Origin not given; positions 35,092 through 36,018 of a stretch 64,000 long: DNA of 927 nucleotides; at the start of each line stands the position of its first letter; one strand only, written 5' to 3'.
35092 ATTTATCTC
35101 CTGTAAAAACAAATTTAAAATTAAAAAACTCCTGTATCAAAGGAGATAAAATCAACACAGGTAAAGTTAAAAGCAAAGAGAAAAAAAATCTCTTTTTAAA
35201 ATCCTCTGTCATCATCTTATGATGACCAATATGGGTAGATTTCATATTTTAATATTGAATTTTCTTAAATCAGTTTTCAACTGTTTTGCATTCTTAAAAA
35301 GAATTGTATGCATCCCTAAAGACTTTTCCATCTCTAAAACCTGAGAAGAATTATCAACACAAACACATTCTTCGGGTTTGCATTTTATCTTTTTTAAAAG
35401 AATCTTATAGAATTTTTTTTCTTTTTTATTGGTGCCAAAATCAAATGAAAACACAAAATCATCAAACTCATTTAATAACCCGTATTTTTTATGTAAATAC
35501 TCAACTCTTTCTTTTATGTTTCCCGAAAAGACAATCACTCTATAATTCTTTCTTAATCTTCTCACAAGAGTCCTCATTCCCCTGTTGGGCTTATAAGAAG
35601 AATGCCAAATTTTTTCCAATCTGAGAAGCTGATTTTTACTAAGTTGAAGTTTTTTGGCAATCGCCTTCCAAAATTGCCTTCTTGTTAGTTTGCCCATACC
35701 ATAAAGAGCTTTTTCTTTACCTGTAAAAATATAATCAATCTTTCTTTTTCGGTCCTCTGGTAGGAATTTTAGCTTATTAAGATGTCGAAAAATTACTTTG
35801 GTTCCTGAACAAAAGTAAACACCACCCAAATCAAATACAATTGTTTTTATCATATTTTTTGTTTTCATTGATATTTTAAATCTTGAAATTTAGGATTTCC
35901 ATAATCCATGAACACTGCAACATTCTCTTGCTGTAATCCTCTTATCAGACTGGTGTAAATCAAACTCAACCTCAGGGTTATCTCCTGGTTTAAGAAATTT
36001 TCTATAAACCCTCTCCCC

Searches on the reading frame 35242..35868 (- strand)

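Call 78: search_protein_families(library=pfam, proteins=[window:35242-35868:-], max_evalue=0.001)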
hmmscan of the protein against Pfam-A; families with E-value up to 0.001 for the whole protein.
window:35242-35868:- (208 aa): 2 families
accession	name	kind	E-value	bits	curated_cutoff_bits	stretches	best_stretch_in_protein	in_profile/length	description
PF00702.32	Hydrolase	-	7.5e-11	43.2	26.4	1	7-174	1-180/191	haloacid dehalogenase-like hydrolase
PF13419.12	HAD_2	-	1.8e-07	31.9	23.8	1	61-190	43-177/178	Haloacid dehalogenase-like hydrolase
